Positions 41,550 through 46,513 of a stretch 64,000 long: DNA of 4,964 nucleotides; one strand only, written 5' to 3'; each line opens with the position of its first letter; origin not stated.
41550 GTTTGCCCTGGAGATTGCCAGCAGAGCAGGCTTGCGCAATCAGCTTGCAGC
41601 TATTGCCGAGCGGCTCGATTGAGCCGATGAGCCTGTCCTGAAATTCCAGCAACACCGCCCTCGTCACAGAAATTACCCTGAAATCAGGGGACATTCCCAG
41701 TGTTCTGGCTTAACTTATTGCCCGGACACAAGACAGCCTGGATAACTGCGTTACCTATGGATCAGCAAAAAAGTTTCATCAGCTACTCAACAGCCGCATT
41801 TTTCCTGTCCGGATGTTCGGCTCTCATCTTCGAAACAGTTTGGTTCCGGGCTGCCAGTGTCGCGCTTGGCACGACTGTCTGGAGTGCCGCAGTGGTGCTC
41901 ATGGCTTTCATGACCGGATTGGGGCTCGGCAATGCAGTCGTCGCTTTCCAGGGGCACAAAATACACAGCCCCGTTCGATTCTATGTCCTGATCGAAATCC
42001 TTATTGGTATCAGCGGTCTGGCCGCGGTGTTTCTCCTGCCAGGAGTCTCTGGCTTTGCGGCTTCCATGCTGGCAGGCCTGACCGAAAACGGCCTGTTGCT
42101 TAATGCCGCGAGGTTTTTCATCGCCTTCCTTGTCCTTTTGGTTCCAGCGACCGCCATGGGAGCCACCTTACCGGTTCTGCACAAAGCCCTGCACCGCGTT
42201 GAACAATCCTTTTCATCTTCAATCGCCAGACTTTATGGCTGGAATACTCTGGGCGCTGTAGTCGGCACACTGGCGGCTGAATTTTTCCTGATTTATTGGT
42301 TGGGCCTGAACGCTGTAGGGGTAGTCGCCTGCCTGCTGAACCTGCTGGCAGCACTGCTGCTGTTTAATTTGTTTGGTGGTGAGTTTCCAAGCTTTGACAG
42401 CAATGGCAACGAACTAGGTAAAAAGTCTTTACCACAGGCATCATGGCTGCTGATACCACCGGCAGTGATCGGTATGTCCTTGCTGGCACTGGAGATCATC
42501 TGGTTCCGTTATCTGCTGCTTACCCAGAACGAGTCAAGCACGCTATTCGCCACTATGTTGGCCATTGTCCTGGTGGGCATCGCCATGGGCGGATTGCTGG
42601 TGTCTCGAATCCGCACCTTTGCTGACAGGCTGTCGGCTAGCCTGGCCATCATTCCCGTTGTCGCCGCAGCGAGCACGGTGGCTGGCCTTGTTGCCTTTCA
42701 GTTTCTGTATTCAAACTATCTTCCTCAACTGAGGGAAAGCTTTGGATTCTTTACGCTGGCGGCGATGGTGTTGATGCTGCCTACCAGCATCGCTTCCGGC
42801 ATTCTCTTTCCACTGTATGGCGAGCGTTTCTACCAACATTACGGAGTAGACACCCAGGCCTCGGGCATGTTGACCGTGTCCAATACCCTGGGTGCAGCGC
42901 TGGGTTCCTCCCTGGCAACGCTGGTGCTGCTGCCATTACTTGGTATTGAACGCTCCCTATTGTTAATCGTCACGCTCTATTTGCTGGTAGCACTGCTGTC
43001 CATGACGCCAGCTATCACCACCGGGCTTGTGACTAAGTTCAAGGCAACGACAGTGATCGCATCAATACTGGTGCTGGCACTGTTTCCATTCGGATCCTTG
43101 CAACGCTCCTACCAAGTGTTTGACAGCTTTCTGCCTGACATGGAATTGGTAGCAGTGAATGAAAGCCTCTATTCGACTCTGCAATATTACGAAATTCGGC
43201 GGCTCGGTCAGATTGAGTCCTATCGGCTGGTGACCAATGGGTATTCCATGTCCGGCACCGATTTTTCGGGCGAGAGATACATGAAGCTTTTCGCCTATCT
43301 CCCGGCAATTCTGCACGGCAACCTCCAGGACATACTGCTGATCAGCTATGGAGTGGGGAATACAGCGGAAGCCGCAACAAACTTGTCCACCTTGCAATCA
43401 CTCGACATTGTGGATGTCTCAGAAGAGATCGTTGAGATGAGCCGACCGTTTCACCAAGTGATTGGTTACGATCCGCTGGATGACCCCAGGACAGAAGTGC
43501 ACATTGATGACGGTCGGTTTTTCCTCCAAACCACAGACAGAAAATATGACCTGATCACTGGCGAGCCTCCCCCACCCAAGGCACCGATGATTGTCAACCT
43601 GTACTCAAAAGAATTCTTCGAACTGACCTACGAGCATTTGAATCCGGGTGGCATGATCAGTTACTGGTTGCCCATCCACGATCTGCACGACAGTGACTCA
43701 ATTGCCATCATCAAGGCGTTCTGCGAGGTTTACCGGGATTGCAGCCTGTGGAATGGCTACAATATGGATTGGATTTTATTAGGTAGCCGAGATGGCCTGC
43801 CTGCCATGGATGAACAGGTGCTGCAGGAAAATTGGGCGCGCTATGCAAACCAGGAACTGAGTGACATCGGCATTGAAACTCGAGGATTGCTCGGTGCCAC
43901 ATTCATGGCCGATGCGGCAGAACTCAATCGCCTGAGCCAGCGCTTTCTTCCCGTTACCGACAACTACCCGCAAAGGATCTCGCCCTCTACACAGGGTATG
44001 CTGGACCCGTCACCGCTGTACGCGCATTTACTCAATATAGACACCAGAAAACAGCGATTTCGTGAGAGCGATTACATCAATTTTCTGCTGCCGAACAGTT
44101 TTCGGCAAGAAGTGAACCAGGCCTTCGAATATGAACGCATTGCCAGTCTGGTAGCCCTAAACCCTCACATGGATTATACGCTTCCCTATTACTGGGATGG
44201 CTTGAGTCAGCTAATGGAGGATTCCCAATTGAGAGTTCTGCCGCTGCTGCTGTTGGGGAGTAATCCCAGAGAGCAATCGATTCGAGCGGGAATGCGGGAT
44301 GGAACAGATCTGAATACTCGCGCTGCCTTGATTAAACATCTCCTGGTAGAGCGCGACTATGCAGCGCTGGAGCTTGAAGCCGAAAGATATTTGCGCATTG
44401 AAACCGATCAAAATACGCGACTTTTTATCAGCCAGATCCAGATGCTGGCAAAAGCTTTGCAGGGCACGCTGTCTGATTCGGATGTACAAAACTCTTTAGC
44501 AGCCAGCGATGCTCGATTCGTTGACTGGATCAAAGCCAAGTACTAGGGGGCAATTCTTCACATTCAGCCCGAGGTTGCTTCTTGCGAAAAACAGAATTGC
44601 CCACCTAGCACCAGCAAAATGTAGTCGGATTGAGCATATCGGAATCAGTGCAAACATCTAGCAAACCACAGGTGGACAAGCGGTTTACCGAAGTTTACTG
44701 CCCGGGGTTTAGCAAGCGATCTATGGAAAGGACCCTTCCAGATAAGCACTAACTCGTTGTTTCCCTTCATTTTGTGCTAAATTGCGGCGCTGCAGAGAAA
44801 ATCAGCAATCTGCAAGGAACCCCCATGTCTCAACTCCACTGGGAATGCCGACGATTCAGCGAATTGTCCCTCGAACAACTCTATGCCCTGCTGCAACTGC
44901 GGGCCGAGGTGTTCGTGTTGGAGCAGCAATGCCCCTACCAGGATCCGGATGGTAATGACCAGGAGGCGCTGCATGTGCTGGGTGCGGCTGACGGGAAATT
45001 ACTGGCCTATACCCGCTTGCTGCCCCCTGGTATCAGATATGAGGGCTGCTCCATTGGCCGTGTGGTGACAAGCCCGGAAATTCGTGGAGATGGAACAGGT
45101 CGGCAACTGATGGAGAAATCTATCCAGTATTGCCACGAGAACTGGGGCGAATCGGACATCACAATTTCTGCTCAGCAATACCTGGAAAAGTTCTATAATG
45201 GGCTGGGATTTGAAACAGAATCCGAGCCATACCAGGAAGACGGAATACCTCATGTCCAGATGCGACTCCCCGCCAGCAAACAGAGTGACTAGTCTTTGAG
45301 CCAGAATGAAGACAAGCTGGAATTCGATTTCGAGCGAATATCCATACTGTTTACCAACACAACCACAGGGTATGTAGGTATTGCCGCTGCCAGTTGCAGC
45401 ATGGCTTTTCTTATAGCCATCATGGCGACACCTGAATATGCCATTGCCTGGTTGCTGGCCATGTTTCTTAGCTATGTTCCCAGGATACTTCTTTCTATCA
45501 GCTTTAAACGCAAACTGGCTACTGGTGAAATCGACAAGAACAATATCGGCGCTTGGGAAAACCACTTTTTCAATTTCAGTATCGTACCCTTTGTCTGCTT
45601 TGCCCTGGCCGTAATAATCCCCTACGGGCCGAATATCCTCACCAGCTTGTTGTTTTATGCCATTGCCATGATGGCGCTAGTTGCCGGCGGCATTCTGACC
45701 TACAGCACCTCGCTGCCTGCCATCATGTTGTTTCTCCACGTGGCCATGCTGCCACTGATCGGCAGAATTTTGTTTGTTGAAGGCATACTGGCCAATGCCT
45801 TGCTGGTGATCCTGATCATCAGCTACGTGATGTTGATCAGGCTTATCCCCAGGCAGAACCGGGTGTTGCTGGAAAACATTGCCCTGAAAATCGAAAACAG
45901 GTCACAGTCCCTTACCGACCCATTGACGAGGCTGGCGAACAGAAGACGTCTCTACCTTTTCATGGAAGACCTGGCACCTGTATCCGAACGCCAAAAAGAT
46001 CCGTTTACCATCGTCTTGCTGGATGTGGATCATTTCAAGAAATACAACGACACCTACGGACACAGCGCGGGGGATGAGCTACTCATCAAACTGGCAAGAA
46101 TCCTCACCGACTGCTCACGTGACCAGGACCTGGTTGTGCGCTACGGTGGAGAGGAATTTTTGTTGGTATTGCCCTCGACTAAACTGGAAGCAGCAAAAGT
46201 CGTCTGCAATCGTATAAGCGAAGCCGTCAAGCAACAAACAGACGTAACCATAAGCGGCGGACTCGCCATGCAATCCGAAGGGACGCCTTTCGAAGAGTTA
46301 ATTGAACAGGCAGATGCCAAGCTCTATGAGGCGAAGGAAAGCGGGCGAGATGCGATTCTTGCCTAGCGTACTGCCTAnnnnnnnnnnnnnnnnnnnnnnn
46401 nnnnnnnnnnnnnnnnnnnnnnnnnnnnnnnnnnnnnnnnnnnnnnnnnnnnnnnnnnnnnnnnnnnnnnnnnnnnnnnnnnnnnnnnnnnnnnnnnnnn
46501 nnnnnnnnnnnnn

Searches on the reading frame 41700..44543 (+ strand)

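Call 75: search_protein_families(library=pfam, proteins=[window:41700-44543:+], max_evalue=0.00001)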
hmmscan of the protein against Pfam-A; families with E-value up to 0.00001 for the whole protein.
window:41700-44543:+ (948 aa): 1 family
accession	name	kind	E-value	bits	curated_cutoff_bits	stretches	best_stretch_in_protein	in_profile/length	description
PF01564.23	Spermine_synth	-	2.3e-15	57.1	22.9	1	526-655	3-130/186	Spermine/spermidine synthase domain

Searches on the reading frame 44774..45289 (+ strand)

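Call 75: search_protein_families(library=pfam, proteins=[window:44774-45289:+], max_evalue=0.00001)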
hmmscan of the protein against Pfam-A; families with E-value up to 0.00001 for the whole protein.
window:44774-45289:+ (172 aa): 3 families
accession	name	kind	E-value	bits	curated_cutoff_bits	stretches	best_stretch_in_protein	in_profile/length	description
PF13673.13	Acetyltransf_10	-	1.9e-17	63.9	23.6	1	63-165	28-126/128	Acetyltransferase (GNAT) domain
PF00583.31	Acetyltransf_1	-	5.9e-09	36.7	20.7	1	42-146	7-116/116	Acetyltransferase (GNAT) family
PF13508.13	Acetyltransf_7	-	2.3e-07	31.5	27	1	71-147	8-83/84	Acetyltransferase (GNAT) domain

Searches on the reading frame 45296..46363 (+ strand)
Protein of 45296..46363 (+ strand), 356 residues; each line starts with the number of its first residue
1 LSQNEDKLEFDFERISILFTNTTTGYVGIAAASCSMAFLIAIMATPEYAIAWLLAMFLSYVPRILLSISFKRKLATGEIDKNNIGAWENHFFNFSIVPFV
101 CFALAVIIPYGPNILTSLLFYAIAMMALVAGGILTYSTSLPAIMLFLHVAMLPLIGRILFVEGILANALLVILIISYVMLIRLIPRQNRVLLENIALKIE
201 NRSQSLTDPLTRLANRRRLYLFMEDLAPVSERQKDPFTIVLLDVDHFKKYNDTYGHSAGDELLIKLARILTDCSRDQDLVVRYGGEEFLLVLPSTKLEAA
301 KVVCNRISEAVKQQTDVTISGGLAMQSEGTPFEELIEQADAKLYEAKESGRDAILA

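Call 75: search_protein_families(library=pfam, proteins=[window:45296-46363:+], max_evalue=0.00001)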
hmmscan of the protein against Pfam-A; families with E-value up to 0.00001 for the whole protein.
window:45296-46363:+ (356 aa): 2 families
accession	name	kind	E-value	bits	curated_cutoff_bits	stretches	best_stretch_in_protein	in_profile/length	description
PF00990.26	GGDEF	-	5.8e-42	143.6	23.8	1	206-352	2-160/161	Diguanylate cyclase, GGDEF domain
PF22335.1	Cas10-Cmr2_palm2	-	3.2e-08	34.2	27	1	275-354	49-132/133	Cas10/Cmr2, second palm domain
